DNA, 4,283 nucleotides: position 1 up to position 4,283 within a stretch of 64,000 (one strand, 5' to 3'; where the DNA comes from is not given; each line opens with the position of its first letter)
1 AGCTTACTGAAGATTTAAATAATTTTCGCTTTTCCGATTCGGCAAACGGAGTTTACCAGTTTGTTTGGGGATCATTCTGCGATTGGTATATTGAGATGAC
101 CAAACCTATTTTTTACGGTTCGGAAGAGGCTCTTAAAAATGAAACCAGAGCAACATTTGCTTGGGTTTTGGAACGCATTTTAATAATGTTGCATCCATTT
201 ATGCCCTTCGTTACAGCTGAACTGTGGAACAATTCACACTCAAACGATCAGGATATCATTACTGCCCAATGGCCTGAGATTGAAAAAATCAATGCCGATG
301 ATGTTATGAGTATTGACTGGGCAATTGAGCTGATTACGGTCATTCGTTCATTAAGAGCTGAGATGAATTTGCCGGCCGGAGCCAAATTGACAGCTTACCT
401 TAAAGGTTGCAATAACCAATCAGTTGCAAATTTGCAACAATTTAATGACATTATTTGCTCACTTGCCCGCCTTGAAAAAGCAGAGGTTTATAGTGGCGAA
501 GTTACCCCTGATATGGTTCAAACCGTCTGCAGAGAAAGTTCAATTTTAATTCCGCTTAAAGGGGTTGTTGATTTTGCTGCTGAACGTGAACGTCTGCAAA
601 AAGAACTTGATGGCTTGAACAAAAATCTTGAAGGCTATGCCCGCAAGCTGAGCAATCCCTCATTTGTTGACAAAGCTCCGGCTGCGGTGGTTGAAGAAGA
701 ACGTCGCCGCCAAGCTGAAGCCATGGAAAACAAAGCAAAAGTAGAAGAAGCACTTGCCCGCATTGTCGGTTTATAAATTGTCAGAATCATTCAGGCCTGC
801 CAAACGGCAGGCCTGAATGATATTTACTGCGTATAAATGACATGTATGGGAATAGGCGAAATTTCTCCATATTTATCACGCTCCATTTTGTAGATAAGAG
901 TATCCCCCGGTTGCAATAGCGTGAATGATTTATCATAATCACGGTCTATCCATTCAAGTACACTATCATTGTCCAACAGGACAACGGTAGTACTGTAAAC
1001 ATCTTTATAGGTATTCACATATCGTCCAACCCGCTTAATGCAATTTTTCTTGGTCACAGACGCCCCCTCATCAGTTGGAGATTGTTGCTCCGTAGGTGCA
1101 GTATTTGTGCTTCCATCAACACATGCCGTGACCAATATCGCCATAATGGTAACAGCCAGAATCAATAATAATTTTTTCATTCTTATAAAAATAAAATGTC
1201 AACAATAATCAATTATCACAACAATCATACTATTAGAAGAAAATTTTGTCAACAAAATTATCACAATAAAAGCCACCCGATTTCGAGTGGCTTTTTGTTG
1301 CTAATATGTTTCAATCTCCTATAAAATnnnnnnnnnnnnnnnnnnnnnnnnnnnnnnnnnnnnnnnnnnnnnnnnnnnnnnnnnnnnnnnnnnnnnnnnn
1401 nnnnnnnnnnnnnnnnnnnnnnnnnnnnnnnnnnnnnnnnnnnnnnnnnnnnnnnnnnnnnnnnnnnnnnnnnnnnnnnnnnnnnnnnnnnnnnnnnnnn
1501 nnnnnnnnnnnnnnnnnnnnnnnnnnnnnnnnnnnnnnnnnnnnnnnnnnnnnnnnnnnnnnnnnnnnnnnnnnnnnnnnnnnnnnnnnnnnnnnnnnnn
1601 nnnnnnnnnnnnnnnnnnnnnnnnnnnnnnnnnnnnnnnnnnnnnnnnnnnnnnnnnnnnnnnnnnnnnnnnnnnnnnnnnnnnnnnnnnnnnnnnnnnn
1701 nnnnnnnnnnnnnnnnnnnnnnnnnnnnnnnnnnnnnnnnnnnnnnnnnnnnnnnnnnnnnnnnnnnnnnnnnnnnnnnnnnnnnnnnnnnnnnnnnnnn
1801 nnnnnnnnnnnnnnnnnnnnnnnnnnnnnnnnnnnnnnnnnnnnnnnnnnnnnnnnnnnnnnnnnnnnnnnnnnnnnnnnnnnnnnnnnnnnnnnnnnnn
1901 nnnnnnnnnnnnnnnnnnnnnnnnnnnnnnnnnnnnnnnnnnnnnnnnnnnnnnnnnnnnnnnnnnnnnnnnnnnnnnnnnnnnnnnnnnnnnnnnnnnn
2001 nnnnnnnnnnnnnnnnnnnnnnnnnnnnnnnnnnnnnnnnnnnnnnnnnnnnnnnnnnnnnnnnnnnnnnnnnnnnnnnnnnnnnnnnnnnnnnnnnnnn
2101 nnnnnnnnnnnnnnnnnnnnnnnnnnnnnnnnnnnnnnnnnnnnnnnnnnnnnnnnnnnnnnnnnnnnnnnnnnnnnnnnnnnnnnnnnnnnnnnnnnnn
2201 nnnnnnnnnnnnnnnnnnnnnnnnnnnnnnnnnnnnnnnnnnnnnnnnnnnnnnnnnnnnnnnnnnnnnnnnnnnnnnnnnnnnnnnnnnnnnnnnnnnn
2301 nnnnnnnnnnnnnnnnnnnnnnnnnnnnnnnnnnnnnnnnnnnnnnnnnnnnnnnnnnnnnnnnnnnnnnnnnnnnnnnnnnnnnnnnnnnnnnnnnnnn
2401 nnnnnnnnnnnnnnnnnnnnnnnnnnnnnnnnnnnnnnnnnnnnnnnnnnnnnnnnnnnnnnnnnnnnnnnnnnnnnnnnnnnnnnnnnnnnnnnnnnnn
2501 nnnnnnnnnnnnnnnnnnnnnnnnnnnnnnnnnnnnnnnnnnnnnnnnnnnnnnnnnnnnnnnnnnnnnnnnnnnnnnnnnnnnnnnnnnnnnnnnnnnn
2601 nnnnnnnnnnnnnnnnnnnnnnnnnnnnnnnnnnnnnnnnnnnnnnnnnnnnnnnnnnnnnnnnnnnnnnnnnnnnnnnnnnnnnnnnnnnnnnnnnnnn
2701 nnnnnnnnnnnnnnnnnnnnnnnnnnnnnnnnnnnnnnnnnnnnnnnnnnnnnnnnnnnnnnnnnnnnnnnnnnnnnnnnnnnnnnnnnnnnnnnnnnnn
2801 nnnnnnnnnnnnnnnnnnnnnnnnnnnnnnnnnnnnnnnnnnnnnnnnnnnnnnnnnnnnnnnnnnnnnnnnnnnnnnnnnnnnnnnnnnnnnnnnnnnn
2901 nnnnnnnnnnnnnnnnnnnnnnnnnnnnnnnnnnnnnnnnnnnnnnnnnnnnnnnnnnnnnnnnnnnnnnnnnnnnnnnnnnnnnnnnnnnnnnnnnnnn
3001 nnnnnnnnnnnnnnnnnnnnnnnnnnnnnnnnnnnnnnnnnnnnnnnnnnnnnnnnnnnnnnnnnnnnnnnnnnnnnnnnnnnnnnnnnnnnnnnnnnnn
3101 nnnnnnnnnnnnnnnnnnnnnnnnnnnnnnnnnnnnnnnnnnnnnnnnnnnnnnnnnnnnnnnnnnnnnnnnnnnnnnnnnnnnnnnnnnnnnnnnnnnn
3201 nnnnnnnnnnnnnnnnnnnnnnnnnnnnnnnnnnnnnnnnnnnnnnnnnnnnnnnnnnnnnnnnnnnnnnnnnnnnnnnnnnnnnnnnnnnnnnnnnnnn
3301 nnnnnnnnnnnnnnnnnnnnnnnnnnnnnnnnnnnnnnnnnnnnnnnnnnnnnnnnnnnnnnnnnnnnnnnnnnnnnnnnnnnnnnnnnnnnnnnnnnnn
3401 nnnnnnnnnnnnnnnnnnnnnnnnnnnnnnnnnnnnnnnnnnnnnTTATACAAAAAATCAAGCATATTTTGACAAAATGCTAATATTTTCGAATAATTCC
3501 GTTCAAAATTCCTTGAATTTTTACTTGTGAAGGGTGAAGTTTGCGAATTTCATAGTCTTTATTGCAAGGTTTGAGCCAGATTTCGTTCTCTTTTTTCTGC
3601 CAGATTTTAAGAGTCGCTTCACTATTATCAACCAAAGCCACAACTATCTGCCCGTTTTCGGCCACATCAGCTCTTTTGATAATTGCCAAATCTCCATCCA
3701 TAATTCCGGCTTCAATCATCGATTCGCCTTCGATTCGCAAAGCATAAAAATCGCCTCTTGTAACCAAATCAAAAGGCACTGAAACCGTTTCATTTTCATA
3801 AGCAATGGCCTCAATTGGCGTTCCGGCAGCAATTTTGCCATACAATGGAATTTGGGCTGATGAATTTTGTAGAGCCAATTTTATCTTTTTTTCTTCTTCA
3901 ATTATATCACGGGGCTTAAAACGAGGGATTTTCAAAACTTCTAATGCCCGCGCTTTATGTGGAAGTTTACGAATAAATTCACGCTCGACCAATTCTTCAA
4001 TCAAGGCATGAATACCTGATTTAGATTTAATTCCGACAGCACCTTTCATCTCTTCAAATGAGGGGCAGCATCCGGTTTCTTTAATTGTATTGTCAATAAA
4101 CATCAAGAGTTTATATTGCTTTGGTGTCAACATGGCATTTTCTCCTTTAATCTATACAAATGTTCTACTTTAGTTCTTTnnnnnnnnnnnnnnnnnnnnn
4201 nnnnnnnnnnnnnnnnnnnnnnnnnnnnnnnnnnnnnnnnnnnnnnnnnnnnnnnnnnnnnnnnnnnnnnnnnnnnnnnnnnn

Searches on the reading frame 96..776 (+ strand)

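Call 60: search_protein_families(library=pfam, proteins=[window:96-776:+], max_evalue=0.00001)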
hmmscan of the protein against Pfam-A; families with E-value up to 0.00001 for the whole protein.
window:96-776:+ (226 aa): 2 families
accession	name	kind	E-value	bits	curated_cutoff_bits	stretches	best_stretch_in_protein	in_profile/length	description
PF10458.14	Val_tRNA-synt_C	-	1.8e-22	79.8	25.9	1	159-223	1-65/66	Valyl tRNA synthetase tRNA binding arm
PF08264.19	Anticodon_1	-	4.3e-22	79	25.1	1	1-100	46-146/148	Anticodon-binding domain of tRNA ligase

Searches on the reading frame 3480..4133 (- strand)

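Call 60: search_protein_families(library=pfam, proteins=[window:3480-4133:-], max_evalue=0.00001)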
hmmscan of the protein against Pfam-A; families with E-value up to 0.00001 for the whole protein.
window:3480-4133:- (217 aa): 2 families
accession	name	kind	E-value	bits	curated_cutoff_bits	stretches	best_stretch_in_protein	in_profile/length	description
PF00717.28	Peptidase_S24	-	1.7e-29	102.3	23.3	1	96-209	1-114/116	Peptidase S24-like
PF01726.22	LexA_DNA_bind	-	3.4e-11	43.2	23.7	1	2-63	4-65/65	LexA DNA binding domain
